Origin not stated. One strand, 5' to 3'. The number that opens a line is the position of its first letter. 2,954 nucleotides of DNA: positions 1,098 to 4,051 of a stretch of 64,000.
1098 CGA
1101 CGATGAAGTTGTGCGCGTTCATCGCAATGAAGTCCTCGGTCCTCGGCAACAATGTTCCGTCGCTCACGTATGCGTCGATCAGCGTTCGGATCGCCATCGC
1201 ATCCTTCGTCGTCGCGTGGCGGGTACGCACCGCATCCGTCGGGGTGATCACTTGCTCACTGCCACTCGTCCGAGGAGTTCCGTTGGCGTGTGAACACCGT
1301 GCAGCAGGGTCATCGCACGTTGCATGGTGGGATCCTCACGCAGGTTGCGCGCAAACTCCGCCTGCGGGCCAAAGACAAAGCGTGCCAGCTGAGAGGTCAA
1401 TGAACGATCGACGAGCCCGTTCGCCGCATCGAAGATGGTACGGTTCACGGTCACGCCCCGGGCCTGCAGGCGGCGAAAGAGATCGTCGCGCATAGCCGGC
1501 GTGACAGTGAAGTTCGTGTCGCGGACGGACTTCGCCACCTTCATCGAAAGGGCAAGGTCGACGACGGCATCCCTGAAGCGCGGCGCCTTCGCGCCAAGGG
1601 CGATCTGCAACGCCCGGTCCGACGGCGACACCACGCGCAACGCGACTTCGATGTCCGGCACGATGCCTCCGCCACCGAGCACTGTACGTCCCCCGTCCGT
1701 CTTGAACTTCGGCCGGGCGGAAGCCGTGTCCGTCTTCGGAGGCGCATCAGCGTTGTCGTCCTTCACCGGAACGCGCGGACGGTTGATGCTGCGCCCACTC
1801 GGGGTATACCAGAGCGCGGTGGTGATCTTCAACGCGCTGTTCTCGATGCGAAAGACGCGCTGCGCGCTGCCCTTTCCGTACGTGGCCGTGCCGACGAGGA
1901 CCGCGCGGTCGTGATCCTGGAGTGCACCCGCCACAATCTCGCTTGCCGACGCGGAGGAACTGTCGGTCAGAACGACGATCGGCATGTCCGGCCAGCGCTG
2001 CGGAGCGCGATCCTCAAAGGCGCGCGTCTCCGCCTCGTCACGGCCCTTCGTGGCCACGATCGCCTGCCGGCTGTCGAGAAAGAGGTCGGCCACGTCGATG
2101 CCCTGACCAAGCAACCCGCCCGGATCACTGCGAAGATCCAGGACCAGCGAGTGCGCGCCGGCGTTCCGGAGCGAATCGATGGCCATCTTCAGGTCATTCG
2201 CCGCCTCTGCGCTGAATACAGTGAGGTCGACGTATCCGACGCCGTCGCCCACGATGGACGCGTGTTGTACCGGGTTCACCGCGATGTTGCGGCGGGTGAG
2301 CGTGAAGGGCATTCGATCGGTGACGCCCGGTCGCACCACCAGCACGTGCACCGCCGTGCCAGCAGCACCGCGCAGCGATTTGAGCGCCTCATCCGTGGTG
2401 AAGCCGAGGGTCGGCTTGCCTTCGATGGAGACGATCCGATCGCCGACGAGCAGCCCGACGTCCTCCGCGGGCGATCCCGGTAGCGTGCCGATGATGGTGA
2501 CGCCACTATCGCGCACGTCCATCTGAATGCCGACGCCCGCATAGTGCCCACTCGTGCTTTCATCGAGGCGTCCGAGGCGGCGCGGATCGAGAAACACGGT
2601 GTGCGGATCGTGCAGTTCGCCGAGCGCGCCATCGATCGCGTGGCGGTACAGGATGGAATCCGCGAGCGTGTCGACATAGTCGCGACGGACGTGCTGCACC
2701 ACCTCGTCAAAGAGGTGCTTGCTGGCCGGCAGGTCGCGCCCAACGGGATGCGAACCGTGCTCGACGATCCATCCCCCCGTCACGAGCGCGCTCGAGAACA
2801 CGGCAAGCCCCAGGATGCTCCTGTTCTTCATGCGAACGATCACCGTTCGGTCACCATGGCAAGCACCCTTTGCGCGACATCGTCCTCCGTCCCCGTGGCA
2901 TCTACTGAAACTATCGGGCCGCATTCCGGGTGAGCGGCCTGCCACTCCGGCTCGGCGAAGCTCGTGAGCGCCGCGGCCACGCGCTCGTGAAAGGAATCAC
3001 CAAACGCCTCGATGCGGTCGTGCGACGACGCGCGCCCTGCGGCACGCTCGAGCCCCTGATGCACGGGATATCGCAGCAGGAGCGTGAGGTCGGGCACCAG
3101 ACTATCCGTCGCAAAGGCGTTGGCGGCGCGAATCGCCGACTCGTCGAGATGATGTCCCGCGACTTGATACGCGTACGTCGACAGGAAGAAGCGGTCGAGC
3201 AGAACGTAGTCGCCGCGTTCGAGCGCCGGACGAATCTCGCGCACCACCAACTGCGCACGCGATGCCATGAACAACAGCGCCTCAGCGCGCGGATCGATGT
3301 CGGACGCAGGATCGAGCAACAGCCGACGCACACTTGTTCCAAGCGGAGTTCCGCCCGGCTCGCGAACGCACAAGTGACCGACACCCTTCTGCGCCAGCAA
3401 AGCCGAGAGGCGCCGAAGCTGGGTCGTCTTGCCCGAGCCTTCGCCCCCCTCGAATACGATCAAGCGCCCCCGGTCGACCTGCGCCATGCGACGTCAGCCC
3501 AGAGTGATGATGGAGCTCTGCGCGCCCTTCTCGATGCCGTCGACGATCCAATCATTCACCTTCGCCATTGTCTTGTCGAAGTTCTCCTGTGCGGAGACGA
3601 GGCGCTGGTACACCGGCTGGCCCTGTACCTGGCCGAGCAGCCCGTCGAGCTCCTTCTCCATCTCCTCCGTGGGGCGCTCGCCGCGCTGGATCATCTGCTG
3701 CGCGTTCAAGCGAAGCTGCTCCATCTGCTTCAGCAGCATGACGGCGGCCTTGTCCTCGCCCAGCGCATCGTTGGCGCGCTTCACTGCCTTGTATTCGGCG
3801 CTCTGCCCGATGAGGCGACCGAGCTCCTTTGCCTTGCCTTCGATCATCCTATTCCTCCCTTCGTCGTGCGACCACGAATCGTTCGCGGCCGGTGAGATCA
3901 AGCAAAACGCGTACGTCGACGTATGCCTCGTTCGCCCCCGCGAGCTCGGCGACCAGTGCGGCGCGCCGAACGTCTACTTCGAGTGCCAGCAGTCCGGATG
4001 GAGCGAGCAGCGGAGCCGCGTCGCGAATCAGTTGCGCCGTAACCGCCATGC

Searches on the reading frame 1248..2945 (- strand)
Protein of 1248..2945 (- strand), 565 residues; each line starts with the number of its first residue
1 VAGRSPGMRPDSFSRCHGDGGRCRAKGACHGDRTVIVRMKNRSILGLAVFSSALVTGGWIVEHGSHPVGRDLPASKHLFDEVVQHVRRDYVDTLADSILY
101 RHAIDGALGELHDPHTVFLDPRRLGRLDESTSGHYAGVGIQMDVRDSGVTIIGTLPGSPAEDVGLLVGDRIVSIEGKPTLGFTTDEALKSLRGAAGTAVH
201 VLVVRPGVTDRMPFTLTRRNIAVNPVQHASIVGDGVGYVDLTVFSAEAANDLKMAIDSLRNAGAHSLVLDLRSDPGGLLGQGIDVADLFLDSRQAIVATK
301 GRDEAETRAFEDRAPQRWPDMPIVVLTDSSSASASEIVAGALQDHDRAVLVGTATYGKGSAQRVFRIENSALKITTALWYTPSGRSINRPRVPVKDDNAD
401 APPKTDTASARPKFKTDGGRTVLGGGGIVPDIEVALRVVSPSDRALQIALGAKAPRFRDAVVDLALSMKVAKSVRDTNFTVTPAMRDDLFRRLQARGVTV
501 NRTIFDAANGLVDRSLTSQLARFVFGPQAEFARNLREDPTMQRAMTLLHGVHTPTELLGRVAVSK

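Call 111: search_protein_families(library=pfam, proteins=[window:1248-2945:-], max_evalue=0.0001)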
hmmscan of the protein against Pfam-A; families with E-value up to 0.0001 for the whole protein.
window:1248-2945:- (565 aa): 4 families
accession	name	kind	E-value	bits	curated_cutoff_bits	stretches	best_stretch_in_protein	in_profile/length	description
PF03572.23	Peptidase_S41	-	1.1e-45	155.6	24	1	236-392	2-159/165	Peptidase family S41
PF17820.7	PDZ_6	-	1.6e-11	44.2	27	1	156-205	7-54/54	PDZ domain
PF00595.29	PDZ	-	1.7e-09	38.4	23.2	1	132-203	8-80/81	PDZ domain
PF13180.12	PDZ_2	-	1.1e-06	29.2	27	1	137-209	2-73/80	PDZ domain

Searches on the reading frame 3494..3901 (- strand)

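Call 115: search_protein_families(library=pfam, proteins=[window:3494-3901:-], max_evalue=0.0001)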
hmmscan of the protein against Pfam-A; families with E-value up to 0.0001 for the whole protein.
window:3494-3901:- (135 aa): 1 family
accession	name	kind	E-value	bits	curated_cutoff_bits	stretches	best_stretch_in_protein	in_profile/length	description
PF06133.16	Com_YlbF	-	2.5e-21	76.5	23.9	1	21-123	2-104/105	Control of competence regulator ComK, YlbF/YmcA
